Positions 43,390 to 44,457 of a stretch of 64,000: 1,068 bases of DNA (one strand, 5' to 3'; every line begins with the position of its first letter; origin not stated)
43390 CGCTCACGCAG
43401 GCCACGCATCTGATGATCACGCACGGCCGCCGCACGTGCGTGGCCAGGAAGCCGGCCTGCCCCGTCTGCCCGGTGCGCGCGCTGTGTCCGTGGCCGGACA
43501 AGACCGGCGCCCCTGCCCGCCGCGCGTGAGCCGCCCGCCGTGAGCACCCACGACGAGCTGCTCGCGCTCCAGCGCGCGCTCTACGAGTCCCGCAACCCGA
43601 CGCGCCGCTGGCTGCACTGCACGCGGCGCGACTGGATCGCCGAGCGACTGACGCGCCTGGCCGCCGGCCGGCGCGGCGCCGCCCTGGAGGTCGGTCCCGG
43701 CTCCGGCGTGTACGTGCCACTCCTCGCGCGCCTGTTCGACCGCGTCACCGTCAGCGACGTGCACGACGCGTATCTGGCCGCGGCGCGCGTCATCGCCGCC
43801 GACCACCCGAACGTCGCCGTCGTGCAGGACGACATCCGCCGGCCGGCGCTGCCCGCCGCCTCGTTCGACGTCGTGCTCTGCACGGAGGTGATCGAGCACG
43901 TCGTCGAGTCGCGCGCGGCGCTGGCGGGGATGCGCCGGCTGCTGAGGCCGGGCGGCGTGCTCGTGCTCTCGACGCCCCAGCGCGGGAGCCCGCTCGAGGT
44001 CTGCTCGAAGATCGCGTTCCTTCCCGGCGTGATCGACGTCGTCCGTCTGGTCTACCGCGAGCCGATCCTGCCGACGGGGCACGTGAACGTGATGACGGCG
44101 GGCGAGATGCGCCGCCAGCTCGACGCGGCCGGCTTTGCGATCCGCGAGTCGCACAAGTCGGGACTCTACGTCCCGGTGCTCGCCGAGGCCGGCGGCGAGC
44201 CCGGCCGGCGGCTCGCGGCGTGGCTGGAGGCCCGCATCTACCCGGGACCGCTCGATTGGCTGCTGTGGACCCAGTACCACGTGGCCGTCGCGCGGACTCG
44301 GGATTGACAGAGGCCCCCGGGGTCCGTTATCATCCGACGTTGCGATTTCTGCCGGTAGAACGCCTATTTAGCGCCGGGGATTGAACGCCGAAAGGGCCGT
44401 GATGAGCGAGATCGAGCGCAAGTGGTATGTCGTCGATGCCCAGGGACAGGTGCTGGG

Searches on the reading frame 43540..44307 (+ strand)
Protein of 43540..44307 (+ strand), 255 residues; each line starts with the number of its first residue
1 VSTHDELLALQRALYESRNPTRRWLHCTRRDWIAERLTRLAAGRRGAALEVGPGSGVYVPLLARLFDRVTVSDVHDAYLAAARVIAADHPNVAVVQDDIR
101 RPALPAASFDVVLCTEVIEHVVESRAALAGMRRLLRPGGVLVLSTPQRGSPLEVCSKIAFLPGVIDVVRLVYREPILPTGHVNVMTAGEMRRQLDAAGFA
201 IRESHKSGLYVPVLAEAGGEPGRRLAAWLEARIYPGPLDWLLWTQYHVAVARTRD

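Call 72: search_protein_families(library=pfam, proteins=[window:43540-44307:+], max_evalue=0.00001)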
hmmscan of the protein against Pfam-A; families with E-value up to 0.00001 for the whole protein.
window:43540-44307:+ (255 aa): 6 families
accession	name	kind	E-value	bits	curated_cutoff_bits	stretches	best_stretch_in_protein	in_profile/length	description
PF13489.12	Methyltransf_23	-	1.1e-19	71.2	27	1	33-203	9-163/164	Methyltransferase domain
PF08241.18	Methyltransf_11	-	6.3e-19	68.9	21.2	1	49-143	1-95/95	Methyltransferase domain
PF13649.12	Methyltransf_25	-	3.2e-16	60.2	27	1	49-139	2-97/97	Methyltransferase domain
PF08242.18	Methyltransf_12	-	2.6e-14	54.2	30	1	49-141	1-98/98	Methyltransferase domain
PF05401.17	NodS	-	9e-11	42.4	24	1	42-171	41-168/201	Nodulation protein S (NodS)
PF13847.12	Methyltransf_31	-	1.8e-09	37.9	27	1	48-147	7-113/145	Methyltransferase domain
